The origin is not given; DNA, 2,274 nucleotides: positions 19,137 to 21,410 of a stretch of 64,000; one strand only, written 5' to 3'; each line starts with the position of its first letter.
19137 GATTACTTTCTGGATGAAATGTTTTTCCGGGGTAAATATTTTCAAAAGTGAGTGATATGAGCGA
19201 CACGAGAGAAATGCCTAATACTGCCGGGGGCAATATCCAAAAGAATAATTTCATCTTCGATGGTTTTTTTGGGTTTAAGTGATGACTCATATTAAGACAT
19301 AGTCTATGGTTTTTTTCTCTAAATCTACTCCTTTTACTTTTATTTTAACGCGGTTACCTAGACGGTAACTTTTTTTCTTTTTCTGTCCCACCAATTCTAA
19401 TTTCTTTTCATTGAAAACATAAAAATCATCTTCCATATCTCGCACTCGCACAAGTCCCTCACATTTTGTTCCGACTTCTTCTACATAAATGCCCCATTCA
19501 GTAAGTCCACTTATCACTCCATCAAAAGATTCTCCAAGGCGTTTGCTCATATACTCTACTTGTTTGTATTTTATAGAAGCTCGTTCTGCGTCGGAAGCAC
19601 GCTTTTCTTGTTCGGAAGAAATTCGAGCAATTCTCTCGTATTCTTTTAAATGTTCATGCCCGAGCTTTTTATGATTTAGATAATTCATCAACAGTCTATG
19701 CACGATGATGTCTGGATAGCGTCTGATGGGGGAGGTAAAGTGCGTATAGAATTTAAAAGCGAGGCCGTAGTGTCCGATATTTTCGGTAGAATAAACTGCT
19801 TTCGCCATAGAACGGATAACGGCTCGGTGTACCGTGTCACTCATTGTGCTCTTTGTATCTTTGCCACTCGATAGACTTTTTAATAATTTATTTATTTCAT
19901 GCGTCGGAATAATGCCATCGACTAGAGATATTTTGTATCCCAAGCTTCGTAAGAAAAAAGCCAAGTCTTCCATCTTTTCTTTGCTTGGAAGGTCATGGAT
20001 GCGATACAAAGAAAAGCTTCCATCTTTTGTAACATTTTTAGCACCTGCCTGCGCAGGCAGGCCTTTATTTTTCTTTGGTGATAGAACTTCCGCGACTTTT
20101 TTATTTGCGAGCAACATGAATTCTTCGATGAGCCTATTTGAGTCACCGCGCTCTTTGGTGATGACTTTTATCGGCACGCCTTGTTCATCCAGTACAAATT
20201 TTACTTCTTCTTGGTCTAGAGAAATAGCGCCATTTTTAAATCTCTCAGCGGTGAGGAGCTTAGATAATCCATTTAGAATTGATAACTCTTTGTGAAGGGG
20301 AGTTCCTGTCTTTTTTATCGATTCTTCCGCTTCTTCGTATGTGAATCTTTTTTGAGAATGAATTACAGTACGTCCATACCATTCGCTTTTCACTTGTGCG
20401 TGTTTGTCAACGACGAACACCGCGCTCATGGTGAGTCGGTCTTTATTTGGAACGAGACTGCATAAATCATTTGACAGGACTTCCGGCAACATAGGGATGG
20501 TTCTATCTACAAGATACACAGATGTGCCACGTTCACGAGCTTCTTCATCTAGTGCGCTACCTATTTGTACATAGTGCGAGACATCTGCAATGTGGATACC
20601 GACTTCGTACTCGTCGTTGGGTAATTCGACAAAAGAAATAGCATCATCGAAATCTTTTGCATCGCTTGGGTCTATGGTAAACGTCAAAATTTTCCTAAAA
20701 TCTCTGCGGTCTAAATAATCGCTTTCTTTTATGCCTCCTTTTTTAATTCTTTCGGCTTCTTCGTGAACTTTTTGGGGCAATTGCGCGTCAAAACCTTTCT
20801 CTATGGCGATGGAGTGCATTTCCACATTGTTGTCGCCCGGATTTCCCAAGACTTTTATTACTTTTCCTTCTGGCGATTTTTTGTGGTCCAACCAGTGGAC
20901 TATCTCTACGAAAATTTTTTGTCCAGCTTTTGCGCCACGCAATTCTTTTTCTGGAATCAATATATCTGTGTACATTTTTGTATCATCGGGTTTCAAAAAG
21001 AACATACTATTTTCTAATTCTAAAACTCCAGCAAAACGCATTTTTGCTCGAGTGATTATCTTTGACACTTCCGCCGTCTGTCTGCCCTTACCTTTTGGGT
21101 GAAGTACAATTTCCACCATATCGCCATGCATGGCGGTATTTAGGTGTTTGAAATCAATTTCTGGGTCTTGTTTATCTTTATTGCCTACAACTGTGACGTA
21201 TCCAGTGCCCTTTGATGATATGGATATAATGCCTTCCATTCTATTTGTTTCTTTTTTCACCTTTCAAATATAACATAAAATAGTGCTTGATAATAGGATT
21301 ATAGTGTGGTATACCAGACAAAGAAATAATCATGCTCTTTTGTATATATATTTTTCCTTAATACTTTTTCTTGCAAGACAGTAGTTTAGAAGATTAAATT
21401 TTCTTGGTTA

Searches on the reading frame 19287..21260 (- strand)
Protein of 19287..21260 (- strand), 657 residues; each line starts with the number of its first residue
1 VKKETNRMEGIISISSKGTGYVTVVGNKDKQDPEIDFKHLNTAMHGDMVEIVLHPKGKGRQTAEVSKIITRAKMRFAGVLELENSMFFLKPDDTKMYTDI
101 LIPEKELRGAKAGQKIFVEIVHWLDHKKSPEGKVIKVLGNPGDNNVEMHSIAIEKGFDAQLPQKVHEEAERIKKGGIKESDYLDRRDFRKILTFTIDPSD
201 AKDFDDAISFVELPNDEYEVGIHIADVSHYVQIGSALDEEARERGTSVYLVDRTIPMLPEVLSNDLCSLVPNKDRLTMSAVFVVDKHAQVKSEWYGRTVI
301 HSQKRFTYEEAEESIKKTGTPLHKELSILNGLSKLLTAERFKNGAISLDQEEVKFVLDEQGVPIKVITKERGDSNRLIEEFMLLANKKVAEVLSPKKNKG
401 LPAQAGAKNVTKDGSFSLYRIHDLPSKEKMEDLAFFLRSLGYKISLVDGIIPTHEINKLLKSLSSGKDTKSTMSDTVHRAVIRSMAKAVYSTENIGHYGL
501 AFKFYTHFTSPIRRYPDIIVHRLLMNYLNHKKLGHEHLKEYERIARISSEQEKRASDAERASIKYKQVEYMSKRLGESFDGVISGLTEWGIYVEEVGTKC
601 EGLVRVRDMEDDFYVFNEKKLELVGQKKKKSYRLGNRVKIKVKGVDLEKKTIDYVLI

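Call 72: search_protein_families(library=pfam, proteins=[window:19287-21260:-], max_evalue=0.00001)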
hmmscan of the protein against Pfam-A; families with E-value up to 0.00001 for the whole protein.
window:19287-21260:- (657 aa): 6 families
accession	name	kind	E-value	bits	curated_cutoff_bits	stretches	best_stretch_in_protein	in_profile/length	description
PF00773.25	RNB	-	5.5e-108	361.5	29.3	1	185-529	1-325/326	RNB domain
PF17876.7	CSD2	-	6.7e-25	87.4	26.2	1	88-158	1-70/74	Cold shock domain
PF08206.17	OB_RNB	-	1.2e-12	47.7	24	0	10-68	1-58/58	Ribonuclease B OB domain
PF17849.7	OB_Dis3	-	1e-08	35.6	22.8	1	87-155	2-76/77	Dis3-like cold-shock domain 2 (CSD2)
PF00575.29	S1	-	7e-07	30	22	1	575-653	4-70/74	S1 RNA binding domain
PF22896.3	OB_RNR_1st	-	1.9e-06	28.4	28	0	10-63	46-98/99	Ribonuclease R, OB first domain, N-terminal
